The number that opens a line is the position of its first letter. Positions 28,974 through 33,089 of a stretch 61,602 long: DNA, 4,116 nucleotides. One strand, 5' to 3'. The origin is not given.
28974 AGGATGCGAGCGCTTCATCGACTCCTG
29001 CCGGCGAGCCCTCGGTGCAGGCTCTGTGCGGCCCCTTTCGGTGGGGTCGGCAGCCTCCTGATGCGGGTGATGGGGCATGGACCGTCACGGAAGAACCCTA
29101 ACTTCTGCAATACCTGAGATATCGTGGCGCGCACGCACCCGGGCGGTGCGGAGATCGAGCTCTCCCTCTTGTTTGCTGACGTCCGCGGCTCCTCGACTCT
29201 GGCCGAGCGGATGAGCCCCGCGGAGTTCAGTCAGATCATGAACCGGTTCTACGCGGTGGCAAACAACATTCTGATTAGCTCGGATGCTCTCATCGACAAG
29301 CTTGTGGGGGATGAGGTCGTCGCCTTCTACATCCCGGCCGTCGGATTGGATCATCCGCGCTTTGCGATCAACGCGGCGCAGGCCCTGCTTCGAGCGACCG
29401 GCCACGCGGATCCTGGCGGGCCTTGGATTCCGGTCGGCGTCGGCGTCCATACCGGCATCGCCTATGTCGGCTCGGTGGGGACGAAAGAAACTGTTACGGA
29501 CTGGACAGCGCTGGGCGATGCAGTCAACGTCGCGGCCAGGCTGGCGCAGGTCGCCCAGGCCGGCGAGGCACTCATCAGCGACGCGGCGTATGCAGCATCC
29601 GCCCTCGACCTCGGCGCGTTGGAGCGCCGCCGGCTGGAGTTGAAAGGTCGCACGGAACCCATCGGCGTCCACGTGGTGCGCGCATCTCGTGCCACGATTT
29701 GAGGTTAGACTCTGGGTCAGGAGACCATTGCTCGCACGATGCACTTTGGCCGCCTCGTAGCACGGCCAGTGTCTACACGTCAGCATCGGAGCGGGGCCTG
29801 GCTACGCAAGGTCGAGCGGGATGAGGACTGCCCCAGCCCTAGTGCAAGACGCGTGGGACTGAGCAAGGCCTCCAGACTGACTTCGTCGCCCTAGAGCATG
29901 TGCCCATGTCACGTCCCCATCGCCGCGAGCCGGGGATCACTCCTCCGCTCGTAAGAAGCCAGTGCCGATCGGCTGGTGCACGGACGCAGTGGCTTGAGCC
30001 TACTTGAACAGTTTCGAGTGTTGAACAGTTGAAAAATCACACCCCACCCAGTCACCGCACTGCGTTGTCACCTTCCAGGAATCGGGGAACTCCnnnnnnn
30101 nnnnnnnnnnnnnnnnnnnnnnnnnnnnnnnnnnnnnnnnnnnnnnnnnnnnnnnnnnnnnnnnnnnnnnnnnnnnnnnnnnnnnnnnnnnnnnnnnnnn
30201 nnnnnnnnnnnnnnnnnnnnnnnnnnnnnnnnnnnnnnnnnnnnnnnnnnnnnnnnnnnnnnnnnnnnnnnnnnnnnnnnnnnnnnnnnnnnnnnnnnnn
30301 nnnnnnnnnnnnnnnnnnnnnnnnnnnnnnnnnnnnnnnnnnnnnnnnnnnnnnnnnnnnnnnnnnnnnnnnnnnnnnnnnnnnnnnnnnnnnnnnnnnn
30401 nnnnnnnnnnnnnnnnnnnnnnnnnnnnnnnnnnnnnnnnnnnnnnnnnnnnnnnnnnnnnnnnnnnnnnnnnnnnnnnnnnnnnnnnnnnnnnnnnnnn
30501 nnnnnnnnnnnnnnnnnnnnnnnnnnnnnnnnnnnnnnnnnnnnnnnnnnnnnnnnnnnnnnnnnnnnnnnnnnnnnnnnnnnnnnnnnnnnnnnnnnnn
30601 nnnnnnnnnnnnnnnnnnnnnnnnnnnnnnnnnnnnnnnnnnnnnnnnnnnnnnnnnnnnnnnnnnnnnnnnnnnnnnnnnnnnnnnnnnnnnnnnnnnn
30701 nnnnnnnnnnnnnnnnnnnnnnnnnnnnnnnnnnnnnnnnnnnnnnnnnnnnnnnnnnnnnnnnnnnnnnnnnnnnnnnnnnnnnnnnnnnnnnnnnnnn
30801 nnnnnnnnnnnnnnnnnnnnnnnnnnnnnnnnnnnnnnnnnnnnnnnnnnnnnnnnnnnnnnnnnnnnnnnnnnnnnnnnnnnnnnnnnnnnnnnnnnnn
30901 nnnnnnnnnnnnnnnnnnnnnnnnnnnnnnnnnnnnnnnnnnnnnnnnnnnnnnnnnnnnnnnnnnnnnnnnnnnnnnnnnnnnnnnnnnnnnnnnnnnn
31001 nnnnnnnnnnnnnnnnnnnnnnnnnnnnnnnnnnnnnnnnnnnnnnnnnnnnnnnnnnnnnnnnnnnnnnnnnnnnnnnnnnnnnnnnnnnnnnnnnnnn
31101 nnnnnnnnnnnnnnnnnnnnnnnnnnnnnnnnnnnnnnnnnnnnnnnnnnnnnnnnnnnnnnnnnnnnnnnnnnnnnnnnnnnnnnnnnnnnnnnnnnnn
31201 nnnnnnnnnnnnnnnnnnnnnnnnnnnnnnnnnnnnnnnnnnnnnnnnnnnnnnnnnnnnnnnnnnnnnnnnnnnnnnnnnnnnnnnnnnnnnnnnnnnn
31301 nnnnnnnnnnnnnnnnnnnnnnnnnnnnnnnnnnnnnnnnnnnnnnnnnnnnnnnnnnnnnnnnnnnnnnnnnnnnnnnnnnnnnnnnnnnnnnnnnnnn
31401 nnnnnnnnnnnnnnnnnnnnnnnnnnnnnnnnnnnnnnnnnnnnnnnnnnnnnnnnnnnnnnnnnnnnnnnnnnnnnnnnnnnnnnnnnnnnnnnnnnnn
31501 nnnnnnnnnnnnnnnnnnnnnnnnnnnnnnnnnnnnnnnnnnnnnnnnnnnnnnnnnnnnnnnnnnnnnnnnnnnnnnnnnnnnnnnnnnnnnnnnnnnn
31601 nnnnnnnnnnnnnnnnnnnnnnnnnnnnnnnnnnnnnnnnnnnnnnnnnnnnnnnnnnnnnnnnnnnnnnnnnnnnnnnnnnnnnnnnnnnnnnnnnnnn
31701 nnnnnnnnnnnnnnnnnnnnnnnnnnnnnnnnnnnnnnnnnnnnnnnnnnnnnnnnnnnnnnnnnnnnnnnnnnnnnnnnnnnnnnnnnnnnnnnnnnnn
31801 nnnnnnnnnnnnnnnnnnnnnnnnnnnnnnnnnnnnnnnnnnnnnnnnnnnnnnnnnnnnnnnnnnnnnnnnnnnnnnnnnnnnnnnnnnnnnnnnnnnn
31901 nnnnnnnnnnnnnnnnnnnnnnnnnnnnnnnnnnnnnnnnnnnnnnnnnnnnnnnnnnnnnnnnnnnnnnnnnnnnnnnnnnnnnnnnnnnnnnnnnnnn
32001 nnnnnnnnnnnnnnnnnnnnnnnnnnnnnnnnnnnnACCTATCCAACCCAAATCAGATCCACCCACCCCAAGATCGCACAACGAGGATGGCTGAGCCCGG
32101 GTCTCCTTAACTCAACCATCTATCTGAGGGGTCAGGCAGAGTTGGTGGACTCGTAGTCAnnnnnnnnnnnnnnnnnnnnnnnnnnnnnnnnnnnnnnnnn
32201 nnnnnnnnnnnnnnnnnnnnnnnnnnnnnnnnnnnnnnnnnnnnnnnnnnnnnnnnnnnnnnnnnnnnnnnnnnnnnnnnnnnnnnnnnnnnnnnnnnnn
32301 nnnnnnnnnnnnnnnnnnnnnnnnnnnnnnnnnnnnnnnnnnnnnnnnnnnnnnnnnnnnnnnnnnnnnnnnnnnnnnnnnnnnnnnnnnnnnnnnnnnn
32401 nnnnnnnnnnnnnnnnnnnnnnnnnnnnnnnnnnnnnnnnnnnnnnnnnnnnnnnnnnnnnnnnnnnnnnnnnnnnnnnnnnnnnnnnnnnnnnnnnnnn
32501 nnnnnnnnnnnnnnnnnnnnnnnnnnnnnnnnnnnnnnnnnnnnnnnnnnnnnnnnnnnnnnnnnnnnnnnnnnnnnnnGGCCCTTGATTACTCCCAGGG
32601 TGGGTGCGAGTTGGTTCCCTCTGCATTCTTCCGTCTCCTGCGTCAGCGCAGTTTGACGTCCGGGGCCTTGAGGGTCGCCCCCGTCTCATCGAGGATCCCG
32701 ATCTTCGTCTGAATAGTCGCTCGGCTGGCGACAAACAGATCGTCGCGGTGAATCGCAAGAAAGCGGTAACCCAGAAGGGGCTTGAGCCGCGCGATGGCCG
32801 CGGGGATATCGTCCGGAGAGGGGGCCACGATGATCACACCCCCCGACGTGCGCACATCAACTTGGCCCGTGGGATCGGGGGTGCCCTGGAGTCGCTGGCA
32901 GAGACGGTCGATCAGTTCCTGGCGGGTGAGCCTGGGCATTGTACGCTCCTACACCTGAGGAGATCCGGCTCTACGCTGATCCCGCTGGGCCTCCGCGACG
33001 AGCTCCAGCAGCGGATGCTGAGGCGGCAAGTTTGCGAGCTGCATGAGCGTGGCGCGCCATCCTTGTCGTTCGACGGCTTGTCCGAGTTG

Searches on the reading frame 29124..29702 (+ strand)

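Call 57: search_protein_families(library=pfam, proteins=[window:29124-29702:+], max_evalue=0.01)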
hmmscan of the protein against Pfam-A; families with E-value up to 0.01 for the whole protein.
window:29124-29702:+ (192 aa): 1 family
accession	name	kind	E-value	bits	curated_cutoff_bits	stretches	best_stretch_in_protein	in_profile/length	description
PF00211.25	Guanylate_cyc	-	7e-13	49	21.9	1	13-179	9-176/183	Adenylate and Guanylate cyclase catalytic domain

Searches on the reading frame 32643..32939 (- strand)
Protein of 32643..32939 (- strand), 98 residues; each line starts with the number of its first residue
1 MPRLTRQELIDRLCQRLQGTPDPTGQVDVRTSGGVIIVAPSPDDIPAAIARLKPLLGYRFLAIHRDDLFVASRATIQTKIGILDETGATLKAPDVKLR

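Call 34: find_encoding_contigs(protein=window:32643-32939:-, flank=10000, max_places=10)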
Protein window:32643-32939:- (98 aa): 22 contigs read that carry it; 10 places shown.
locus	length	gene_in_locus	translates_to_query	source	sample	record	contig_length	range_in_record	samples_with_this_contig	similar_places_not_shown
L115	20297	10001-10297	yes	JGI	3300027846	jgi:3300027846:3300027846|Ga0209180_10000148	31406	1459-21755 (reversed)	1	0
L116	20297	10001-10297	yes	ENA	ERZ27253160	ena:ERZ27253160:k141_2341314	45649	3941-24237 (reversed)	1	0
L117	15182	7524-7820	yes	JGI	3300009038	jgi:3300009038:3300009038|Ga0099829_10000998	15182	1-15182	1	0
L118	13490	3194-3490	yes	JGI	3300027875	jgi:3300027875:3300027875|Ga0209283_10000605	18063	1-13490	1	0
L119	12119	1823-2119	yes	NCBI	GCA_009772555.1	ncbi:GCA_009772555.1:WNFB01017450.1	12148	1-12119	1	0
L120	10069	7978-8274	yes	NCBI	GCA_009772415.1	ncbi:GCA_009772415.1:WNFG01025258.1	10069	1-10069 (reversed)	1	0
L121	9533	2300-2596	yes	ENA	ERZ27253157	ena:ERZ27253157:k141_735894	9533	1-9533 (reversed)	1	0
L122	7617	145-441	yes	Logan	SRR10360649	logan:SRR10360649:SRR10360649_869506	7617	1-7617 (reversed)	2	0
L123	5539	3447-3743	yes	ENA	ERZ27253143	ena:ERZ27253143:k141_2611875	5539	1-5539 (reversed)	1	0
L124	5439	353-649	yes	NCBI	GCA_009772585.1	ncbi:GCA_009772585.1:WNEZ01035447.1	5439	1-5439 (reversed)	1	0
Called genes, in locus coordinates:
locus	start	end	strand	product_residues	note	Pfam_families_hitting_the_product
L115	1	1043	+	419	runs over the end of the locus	PF01547:SBP_bac_1, PF13416:SBP_bac_8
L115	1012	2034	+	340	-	PF00528:BPD_transp_1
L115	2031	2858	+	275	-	PF00528:BPD_transp_1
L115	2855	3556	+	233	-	PF04131:NanE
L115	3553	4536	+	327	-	PF01869:BcrAD_BadFG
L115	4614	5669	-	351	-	PF01380:SIS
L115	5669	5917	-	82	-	-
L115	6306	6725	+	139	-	PF01850:PIN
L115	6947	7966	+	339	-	PF02378:PTS_EIIC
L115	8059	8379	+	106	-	PF02302:PTS_IIB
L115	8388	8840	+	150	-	PF00359:PTS_EIIA_2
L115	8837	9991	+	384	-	PF01232:Mannitol_dh, PF08125:Mannitol_dh_C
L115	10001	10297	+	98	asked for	-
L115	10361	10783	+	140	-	PF00027:cNMP_binding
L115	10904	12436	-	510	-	PF07992:Pyr_redox_2, PF13738:Pyr_redox_3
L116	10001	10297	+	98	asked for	-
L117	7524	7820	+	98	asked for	-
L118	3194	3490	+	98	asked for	-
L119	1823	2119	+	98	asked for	-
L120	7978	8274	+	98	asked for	-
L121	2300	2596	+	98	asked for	-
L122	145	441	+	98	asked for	-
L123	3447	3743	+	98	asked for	-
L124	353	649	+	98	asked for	-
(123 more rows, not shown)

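Call 57: search_protein_families(library=pfam, proteins=[window:32643-32939:-], max_evalue=0.01)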
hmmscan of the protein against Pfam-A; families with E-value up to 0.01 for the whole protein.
window:32643-32939:- (98 aa): 0 families
